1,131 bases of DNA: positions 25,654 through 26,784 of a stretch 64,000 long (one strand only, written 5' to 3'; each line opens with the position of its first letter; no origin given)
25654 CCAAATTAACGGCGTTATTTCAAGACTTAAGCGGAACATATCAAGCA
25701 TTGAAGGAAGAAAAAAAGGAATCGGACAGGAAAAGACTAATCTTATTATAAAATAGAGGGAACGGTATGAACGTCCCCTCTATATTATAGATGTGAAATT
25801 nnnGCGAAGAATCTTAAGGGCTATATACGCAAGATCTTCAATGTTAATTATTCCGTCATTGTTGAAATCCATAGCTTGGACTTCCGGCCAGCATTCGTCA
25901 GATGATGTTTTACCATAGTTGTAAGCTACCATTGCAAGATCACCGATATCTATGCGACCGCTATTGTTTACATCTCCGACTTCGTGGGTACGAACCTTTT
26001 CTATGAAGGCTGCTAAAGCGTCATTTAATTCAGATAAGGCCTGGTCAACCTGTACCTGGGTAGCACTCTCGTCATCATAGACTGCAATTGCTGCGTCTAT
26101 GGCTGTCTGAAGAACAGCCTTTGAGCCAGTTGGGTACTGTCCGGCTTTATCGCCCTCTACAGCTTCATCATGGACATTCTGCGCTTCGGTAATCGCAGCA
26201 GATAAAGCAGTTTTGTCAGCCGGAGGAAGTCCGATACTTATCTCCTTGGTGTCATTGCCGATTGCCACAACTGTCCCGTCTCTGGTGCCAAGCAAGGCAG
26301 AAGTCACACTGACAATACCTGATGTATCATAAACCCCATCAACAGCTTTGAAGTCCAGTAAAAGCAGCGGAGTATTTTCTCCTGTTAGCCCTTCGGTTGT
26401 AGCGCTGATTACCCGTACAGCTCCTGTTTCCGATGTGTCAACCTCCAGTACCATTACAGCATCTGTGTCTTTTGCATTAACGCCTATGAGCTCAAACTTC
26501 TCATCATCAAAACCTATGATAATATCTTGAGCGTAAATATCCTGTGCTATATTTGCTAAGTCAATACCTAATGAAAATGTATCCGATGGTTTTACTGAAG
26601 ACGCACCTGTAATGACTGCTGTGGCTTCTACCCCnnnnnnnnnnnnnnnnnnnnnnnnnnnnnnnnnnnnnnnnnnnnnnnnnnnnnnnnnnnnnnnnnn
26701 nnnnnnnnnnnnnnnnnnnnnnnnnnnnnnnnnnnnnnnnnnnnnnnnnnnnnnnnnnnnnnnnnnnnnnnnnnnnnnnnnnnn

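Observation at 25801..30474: A GH127 enzyme carrying both a cohesin and a dockerin, plus discoidin and three Big_2 modules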

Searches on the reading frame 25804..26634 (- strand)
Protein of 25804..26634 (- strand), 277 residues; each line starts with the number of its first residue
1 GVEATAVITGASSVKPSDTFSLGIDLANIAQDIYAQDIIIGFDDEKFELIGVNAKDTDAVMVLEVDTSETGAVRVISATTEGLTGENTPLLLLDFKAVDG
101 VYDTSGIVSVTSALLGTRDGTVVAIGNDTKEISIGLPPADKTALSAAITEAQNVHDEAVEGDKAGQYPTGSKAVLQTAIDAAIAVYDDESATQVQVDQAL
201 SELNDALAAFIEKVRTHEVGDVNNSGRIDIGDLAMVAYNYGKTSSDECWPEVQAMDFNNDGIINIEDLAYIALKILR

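Call 12: find_homologous_proteins(query=window:25804-26634:-, max_evalue=0.001)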
Query seq(277 aa) (277 aa): 2 proteins with E <= 0.001 among 3653 candidates.
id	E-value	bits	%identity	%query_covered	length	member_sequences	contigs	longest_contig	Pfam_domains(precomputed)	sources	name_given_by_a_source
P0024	2.9e-76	274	52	97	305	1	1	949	PF00404.25,PF00963.25,PF16342.11,PF07554.20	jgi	-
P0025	1.4e-40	157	39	100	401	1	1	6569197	PF00404.25,PF00963.25,PF16342.11,PF07554.20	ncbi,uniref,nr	ncbi:cohesin domain-containing protein [Paenibacillus hexagrammi]|uniref:Cohesin domain-containing p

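Call 23: search_solved_structures(query=A1, max_evalue=1, show_alignments=2)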
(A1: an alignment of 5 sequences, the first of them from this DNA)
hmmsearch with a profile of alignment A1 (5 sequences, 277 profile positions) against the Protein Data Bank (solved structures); distinct sequences matched with E-value up to 1: 112 (the best 60 are shown).
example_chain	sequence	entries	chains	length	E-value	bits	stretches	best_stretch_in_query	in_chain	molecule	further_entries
2jnk_A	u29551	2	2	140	9e-28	100.5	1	139-276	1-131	Hyalurononglucosaminidase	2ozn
2vo8_A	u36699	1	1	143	3.4e-11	46.1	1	5-136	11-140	EXO-ALPHA-SIALIDASE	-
2jh2_A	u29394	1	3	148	1.9e-09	40.4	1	7-134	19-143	O-GLCNACASE NAGJ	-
2o4e_A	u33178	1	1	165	2.7e-09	39.9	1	7-134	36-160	O-GlcNAcase nagJ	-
2ozn_A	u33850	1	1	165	3e-09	39.7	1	7-134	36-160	O-GlcNAcase nagJ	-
2w1n_A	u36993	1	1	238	8.3e-09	38.3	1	8-135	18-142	O-GLCNACASE NAGJ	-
2y3n_B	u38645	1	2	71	9.9e-08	34.7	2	219-272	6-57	CELLULOSOMAL FAMILY-48 PROCESSIVE GLYCOSIDE HYDROLASE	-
3kcp_A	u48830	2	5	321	8e-06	28.5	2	218-271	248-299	Cellulosomal-scaffolding protein A | Cellulosome anchoring protein cohesin region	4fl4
5nrk_B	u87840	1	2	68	0.00035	23.1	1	218-273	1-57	DocCel5: Type I dockerin repeat domain from A. cellulolyticus family 5 endoglucanase WP_01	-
4fl4_A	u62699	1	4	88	0.00045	22.7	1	216-276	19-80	Glycoside hydrolase family 9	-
5nrm_B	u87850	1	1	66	0.00069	22.1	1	218-274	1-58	DocCel5: Type I dockerin repeat domain from A. cellulolyticus family 5 endoglucanase WP_01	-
2b59_B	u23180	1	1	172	0.00091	21.7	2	217-271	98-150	Cellulosomal scaffolding protein A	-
2rrt_A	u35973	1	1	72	0.0011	21.5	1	218-271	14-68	Calmodulin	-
5nrm_A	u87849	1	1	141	0.0036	19.8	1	15-110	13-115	Endoglucanase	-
5nrk_A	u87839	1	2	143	0.0037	19.7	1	15-110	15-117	Endoglucanase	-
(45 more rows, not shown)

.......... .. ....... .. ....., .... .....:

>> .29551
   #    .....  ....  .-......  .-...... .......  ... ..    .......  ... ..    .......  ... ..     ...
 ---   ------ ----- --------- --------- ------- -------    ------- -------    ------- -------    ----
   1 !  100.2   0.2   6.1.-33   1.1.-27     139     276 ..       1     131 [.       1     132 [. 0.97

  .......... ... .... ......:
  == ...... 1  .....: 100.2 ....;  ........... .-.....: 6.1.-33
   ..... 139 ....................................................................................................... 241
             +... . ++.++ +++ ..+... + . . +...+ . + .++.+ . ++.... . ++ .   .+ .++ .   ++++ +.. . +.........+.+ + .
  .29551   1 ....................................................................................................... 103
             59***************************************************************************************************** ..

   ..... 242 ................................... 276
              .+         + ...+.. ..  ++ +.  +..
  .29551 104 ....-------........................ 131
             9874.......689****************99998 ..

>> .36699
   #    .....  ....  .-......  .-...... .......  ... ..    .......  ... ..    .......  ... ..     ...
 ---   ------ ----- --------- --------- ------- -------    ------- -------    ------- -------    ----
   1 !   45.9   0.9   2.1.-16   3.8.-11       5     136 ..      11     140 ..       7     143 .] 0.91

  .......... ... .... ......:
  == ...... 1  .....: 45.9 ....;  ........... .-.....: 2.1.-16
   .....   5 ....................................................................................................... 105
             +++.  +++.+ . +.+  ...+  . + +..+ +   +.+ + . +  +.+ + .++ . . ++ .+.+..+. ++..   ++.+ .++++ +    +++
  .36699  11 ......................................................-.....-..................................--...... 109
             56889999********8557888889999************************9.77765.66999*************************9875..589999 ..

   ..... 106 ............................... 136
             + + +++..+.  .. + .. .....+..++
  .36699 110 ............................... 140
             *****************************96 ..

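Call 25: search_protein_representatives(alignment_id=A1)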
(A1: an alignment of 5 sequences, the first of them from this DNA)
Query: 5 sequences, 277 profile positions. Proteins with E-value up to 0.001 (for the whole library): 10646; up to 1e-10: 2703; up to 1e-30: 852. The best 150 are listed.
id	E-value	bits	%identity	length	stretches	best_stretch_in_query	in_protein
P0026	0.0e+00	1292.6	-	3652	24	136-216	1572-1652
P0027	0.0e+00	1089.2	-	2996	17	139-215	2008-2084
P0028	5.9e-249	839.2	-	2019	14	138-213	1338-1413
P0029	4.5e-246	829.7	-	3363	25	139-213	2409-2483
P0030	5.4e-203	688.4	-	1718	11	132-214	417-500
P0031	1.3e-183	624.8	-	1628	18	137-219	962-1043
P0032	1.4e-181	618.2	-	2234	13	136-216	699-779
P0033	1.2e-175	598.7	-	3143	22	137-214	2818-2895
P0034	3.2e-160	548.1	-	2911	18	137-215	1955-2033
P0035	8.8e-153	523.7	-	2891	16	137-215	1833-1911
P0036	3.9e-145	498.6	-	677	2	5-277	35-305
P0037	4.4e-143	491.9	-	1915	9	136-216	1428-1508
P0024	5.8e-134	462.0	-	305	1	2-276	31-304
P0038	2.9e-127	440.0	-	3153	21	137-220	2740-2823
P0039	1.2e-124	431.4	-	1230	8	125-215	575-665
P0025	1.6e-118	411.3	-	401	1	2-277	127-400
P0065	3.6e-95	334.7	-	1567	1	3-275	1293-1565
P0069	3.2e-94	331.6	-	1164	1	3-276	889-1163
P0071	4.2e-94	331.2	-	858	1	5-277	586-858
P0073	2.2e-93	328.9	-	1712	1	3-276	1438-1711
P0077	1.6e-92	326.1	-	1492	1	3-277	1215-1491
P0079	7.1e-92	323.9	-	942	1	4-275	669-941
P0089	1.6e-88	312.9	-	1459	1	5-275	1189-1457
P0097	9.3e-87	307.1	-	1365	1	5-275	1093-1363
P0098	1.2e-86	306.8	-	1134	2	4-277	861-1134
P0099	1.3e-86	306.6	-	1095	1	4-273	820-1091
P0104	2.3e-85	302.6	-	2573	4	4-276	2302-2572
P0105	2.7e-85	302.3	-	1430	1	3-276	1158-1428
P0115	2.1e-82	292.8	-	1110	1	3-274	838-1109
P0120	3.0e-81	289.1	-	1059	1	3-276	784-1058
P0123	1.1e-80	287.2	-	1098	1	4-276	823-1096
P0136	8.1e-79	281.1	-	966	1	4-277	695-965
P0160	5.0e-76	271.9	-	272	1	5-277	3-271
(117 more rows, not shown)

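Call 27: find_related_loci(query=A1, collection=genome_contigs, flank=10000)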
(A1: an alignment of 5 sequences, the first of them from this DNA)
Query A1 (277 aa) in genome_contigs; peptide patterns used: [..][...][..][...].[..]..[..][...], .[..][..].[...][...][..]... (x = any residue, [..] = any of these).
142 stretches matched a pattern; 85 encode a relative of the query (tblastn E <= 1e-3); the best 80 are kept; 75 distinct loci.
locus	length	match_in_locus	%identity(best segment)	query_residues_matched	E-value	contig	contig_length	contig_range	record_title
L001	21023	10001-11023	45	2-276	2e-65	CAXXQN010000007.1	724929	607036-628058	MAG: Anaerovoracaceae bacterium isolate f78f2883-c260-4f33-9859-2a80832d1289 genome assembly, contig: contig_7, whole ge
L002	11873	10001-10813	44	7-276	4e-63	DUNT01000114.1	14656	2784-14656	MAG TPA_asm: Clostridiaceae bacterium isolate AS08sgBPME_110 278913_AS08, whole genome shotgun sequence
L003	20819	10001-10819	45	5-277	5e-63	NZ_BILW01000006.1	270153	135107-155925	Paenibacillus chondroitinus NBRC 15376 PCH02S_CON00006, whole genome shotgun sequence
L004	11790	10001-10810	45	6-275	2e-62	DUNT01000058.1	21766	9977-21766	MAG TPA_asm: Clostridiaceae bacterium isolate AS08sgBPME_110 148484_AS08, whole genome shotgun sequence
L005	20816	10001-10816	45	5-277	4e-60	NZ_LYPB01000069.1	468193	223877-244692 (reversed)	Paenibacillus oryzisoli strain 1ZS3-15 scaffold27, whole genome shotgun sequence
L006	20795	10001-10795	43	14-277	4e-59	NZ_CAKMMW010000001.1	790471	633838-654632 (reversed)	Paenibacillus allorhizoplanae strain CIP 111891, whole genome shotgun sequence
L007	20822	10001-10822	44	5-277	7e-58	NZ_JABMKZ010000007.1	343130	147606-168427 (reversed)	Paenibacillus alba strain LMG 31323 NODE_6_length_343130_cov_23.809611, whole genome shotgun sequence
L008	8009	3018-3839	43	2-275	7e-58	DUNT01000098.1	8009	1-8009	MAG TPA_asm: Clostridiaceae bacterium isolate AS08sgBPME_110 239242_AS08, whole genome shotgun sequence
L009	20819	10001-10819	41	5-275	3e-56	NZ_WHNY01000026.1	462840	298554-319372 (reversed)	Paenibacillus plantarum strain LMG 31461 Contig_31_77.1835, whole genome shotgun sequence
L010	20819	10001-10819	42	5-277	2e-54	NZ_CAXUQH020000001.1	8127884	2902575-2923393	Paenibacillus sp. LjRoot153 LJR153c1, whole genome shotgun sequence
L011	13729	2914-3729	42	3-275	3e-54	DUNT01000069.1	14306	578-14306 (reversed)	MAG TPA_asm: Clostridiaceae bacterium isolate AS08sgBPME_110 177112_AS08, whole genome shotgun sequence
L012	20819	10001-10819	41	5-276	1e-53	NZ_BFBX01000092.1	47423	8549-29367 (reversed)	Paenibacillus sp. 598K contig_0092, whole genome shotgun sequence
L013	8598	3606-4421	43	5-275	2e-53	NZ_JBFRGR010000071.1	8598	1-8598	Paenibacillus sp. 2RAB27 SCAFFOLD_70, whole genome shotgun sequence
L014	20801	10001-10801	39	5-276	3e-50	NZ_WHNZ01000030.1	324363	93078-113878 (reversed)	Paenibacillus planticolens strain LMG 31457 Contig_31_100.907, whole genome shotgun sequence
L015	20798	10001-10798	42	6-277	2e-50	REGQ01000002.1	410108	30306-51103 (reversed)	Paenibacillaceae bacterium strain CAVE-418 NODE_4_length_410108_cov_183.530631, whole genome shotgun sequence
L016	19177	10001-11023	42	6-275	6e-58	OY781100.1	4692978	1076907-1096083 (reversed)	MAG: Anaerovoracaceae bacterium isolate d0a44124-bd0d-43a8-b654-cc1806fddd19 genome assembly, chromosome: 1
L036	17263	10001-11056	39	5-277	6e-36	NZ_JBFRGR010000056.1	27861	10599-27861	Paenibacillus sp. 2RAB27 SCAFFOLD_55, whole genome shotgun sequence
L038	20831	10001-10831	36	3-277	3e-33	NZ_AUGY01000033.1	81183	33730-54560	Paenibacillus alginolyticus DSM 5050 = NBRC 15375 strain DSM 5050 G519DRAFT_scaffold00029.29_C, whole genome shotgun seq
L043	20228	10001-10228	54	139-214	4e-18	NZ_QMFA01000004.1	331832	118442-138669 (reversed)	Paenibacillus sp. YN15 scaffold4, whole genome shotgun sequence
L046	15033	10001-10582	44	8-277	3e-15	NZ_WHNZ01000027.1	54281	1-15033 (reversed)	Paenibacillus planticolens strain LMG 31457 Contig_28_99.0566, whole genome shotgun sequence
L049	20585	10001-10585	32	2-276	3e-14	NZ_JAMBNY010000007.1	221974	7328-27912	Paenibacillus camelliae strain TA 29 NODE_7_, whole genome shotgun sequence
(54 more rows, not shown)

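Call 40: search_protein_families(library=pfam, proteins=[P0069, P0071, P0079, P0098, P0099, P0115, P0120, P0123, P0136], max_evalue=0.00001)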
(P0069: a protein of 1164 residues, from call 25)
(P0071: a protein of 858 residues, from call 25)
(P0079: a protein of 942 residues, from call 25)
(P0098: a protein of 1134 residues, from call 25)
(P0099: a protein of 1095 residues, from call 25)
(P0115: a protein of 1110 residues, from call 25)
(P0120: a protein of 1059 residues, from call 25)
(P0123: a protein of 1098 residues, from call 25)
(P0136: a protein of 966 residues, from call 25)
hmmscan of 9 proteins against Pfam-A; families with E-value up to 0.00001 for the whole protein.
P0069 (1164 aa): 4 families
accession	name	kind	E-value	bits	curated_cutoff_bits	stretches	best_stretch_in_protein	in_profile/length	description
PF03422.21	CBM_6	-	2.3e-33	115.6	28.9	1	394-524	1-125/125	Carbohydrate binding module (family 6)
PF04616.20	Glyco_hydro_43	-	1.4e-30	107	32.2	1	52-370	7-287/288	Glycosyl hydrolases family 43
PF21461.3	HL_N-beta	-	7.9e-08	32.4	27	0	659-694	12-47/57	Hyaluronate lyase, N-terminal beta-sheet domain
PF00404.24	Dockerin_1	-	6.6e-07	29.9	22.9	1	1107-1162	2-56/57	Dockerin type I domain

P0071 (858 aa): 5 families
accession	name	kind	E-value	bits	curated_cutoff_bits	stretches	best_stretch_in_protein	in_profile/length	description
PF03446.21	NAD_binding_2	-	9.1e-16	58.7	21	1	2-62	1-61/161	NAD binding domain of 6-phosphogluconate dehydrogenase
PF00963.24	Cohesin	-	3.5e-15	56.9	24.1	1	587-715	3-139/139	Cohesin domain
PF07554.19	FIVAR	-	2.9e-08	34.6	29.2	1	722-792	2-71/71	FIVAR domain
PF18435.7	EstA_Ig_like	-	4e-08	33.8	26.7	1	172-307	8-119/120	Esterase Ig-like N-terminal domain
PF00404.24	Dockerin_1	-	2.2e-07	31.4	22.9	1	801-856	2-56/57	Dockerin type I domain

P0079 (942 aa): 8 families
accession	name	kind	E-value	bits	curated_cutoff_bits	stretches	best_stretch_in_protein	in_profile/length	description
PF16499.11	Melibiase_2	-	5.3e-84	282.3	23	1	35-315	1-284/284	Alpha galactosidase A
PF08305.17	NPCBM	-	1.3e-50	171.4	23.9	1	524-663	2-136/137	NPCBM/NEW2 domain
PF17801.7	Melibiase_C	-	8.1e-22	77.5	22.9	1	328-402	2-71/71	Alpha galactosidase C-terminal beta sandwich domain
PF00963.24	Cohesin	-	1.1e-13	52.1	24.1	1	675-789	6-127/139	Cohesin domain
PF10633.15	NPCBM_assoc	-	2.6e-12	47.2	24.4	1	426-499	2-75/78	NPCBM-associated, NEW3 domain of alpha-galactosidase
PF00404.24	Dockerin_1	-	2.2e-07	31.4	22.9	1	886-941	2-56/57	Dockerin type I domain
PF07554.19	FIVAR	-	2.2e-06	28.6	29.2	1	808-878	1-70/71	FIVAR domain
PF02065.24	Melibiase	-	2.7e-06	27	27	1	35-121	40-124/347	Melibiase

P0098 (1134 aa): 3 families
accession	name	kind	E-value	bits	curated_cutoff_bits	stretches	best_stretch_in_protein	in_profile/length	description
PF00331.26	Glyco_hydro_10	-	1.1e-49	169.8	22.1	1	88-429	34-307/311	Glycosyl hydrolase family 10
PF07554.19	FIVAR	-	1.5e-07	32.4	29.2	1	999-1068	1-69/71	FIVAR domain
PF00404.24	Dockerin_1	-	3e-07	31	22.9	1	1077-1133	2-57/57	Dockerin type I domain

P0099 (1095 aa): 6 families
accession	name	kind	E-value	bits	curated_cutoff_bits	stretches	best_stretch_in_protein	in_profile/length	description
PF04616.20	Glyco_hydro_43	-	1.8e-45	155.9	32.2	1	360-655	8-286/288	Glycosyl hydrolases family 43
PF05270.19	AbfB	-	9.4e-24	84.5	22.8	1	674-811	3-137/137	Alpha-L-arabinofuranosidase B (ABFB) domain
PF13385.13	Laminin_G_3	-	1e-23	84.6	27.6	1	87-244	3-151/151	Concanavalin A-like lectin/glucanases superfamily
PF20578.4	aBig_2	-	1.3e-19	70.2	27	1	257-337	1-88/89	Atrophied bacterial Ig domain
PF00963.24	Cohesin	-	1.6e-11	45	24.1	1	827-941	8-129/139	Cohesin domain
PF00404.24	Dockerin_1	-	4.3e-07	30.5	22.9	0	1038-1089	2-52/57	Dockerin type I domain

P0115 (1110 aa): 3 families
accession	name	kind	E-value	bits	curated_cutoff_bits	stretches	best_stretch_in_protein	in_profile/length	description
PF20578.4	aBig_2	-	2.7e-23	82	27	1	374-420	3-54/89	Atrophied bacterial Ig domain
PF00963.24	Cohesin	-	1.6e-10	41.8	24.1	1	846-953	8-123/139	Cohesin domain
PF07554.19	FIVAR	-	9.7e-06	26.6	29.2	0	1006-1045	28-70/71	FIVAR domain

P0120 (1059 aa): 8 families
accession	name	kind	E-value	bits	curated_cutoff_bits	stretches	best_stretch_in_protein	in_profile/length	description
PF07555.19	NAGidase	-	7.5e-116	387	25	1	202-507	1-294/295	beta-N-acetylglucosaminidase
PF21774.3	NagJ_C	-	4.1e-17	63.4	28.3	1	522-635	1-113/114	Hyaluronidase post-catalytic domain-like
PF02838.20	Glyco_hydro_20b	-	1.3e-16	61.9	26.1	1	48-196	2-124/124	Glycosyl hydrolase family 20, domain 2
PF00754.31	F5_F8_type_C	-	1.7e-15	57.7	28.2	1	664-773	10-126/127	F5/8 type C domain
PF00963.24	Cohesin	-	1.5e-13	51.6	24.1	1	786-906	2-127/139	Cohesin domain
PF00404.24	Dockerin_1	-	8.5e-09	35.9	22.9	1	1002-1056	2-55/57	Dockerin type I domain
PF21809.3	Glyco_hydro_84_hel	-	1.3e-08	35.4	27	1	519-619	1-102/131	Bacterial GH84, post-catalytic domain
PF07554.19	FIVAR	-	8.2e-07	30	29.2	1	922-993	1-71/71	FIVAR domain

P0123 (1098 aa): 6 families
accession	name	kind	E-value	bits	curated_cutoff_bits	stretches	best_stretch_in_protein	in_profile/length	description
PF08124.17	Lyase_8_N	-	6.6e-68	229.6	24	1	37-376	1-320/323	Polysaccharide lyase family 8, N terminal alpha-helical domain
PF02278.25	Lyase_8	-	1e-67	228.8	27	1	429-688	2-253/254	Polysaccharide lyase family 8, super-sandwich domain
PF02884.22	Lyase_8_C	-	2.3e-19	70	22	1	703-766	1-66/69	Polysaccharide lyase family 8, C-terminal beta-sandwich domain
PF00404.24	Dockerin_1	-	9.3e-11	42.2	22.9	1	1039-1094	1-55/57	Dockerin type I domain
PF00963.24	Cohesin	-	2.1e-10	41.4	24.1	1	831-947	8-131/139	Cohesin domain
PF07554.19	FIVAR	-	9.3e-10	39.5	29.2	1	960-1029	1-69/71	FIVAR domain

P0136 (966 aa): 5 families
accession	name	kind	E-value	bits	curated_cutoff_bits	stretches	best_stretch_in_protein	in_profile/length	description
PF00933.27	Glyco_hydro_3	-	2.2e-102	343.2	27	1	147-481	1-316/316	Glycosyl hydrolase family 3 N terminal domain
PF01915.27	Glyco_hydro_3_C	-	1.9e-15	57.8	31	1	524-683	1-176/200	Glycosyl hydrolase family 3 C-terminal domain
PF00963.24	Cohesin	-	3.9e-13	50.2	24.1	1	697-824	3-137/139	Cohesin domain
PF07554.19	FIVAR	-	4.7e-10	40.4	29.2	1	828-898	1-70/71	FIVAR domain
PF00404.24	Dockerin_1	-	7e-09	36.2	22.9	1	907-964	1-57/57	Dockerin type I domain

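Call 41: search_protein_families(library=pfam, proteins=[P0065, P0073, P0077, P0089, P0097, P0105], max_evalue=0.00001)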
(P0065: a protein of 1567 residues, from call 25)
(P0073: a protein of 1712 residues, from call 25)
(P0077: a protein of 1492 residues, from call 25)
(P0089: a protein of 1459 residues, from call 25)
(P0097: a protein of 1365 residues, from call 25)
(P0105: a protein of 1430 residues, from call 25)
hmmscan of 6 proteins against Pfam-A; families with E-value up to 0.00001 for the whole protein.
P0065 (1567 aa): 7 families
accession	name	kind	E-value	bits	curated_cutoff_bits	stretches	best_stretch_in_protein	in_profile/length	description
PF17851.8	GH43_C2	-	2.6e-41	142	22.7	1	378-567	4-202/203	Beta xylosidase C-terminal Concanavalin A-like domain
PF04616.20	Glyco_hydro_43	-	3.1e-36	125.6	32.2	1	40-321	1-288/288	Glycosyl hydrolases family 43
PF13385.13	Laminin_G_3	-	3.8e-32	112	27.6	1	788-945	2-150/151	Concanavalin A-like lectin/glucanases superfamily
PF02368.24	Big_2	-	6.7e-25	87.3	22.8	2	1207-1285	1-79/79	Bacterial Ig-like domain (group 2)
PF02018.23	CBM_4_9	-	3.7e-19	69.9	25.9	1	1039-1175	1-131/136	Carbohydrate binding domain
PF00404.24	Dockerin_1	-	2.3e-06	28.1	22.9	1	1510-1562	2-53/57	Dockerin type I domain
PF07554.19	FIVAR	-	3.8e-06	27.9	29.2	1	1430-1497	1-67/71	FIVAR domain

P0073 (1712 aa): 5 families
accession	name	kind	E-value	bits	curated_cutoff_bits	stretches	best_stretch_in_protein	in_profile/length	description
PF01915.27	Glyco_hydro_3_C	-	1.6e-36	126.6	31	1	450-702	1-200/200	Glycosyl hydrolase family 3 C-terminal domain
PF00933.27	Glyco_hydro_3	-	4.7e-36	125.3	27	1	112-348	73-279/316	Glycosyl hydrolase family 3 N terminal domain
PF00963.24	Cohesin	-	2.8e-14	54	24.1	1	1440-1555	2-124/139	Cohesin domain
PF14310.12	Fn3-like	-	1.4e-13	51.2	25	1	757-826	2-69/71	Fibronectin type III-like domain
PF07554.19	FIVAR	-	2.9e-07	31.5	29.2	1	1577-1646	1-69/71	FIVAR domain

P0077 (1492 aa): 7 families
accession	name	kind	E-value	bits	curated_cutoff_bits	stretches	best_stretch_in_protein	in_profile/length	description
PF07944.18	Beta-AFase-like_GH127_cat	-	2.4e-105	353.1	24.9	1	361-740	1-375/376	Beta-L-arabinofuranosidase, GH127 catalytic domain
PF20736.2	Glyco_hydro127M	-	9.7e-27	93.4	24.2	1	751-846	2-95/95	Beta-L-arabinofuranosidase, GH127 middle domain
PF13385.13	Laminin_G_3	-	7.3e-19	68.8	27.6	1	87-250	1-150/151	Concanavalin A-like lectin/glucanases superfamily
PF20620.4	DUF6805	-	3.3e-15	57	27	1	983-1110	6-128/133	Family of unknown function (DUF6805)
PF20578.4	aBig_2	-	8.2e-15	54.8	27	1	280-344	21-88/89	Atrophied bacterial Ig domain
PF00404.24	Dockerin_1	-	7.4e-08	32.9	22.9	1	1434-1490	2-57/57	Dockerin type I domain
PF12733.13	Cadherin-like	-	1.4e-07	32.3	24.2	1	1140-1210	16-87/89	Cadherin-like beta sandwich domain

P0089 (1459 aa): 3 families
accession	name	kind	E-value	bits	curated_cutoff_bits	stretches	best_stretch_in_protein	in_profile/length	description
PF04616.20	Glyco_hydro_43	-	1.7e-17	64.1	32.2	1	107-361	41-283/288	Glycosyl hydrolases family 43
PF00963.24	Cohesin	-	7.5e-11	42.8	24.1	1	1196-1309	9-132/139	Cohesin domain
PF00404.24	Dockerin_1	-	5.7e-06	26.9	22.9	0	1402-1453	2-52/57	Dockerin type I domain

P0097 (1365 aa): 2 families
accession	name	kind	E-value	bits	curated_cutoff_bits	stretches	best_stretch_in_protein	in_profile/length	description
PF00963.24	Cohesin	-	1.3e-11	45.3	24.1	1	1100-1211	8-127/139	Cohesin domain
PF00404.24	Dockerin_1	-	1.4e-06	28.8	22.9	1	1308-1360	2-53/57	Dockerin type I domain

P0105 (1430 aa): 7 families
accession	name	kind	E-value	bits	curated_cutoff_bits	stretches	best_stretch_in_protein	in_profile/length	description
PF22848.2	ASD1_dom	-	5.8e-52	177.1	22.2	1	252-493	1-239/239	Alpha-L-arabinofuranosidase 1 domain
PF07532.17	Big_4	-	3.9e-37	126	22.1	3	789-848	1-59/59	Bacterial Ig-like domain (group 4)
PF06964.18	Alpha-L-AF_C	-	8.3e-29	101.4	27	1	490-692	1-165/165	Alpha-L-arabinofuranosidase C-terminal domain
PF13385.13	Laminin_G_3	-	1.8e-20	74.1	27.6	1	918-1074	4-151/151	Concanavalin A-like lectin/glucanases superfamily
PF00963.24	Cohesin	-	1e-08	35.9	24.1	1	1161-1281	3-130/139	Cohesin domain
PF00404.24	Dockerin_1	-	1e-06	29.2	22.9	1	1371-1428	1-57/57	Dockerin type I domain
PF07554.19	FIVAR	-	4.7e-06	27.6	29.2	1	1292-1361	1-69/71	FIVAR domain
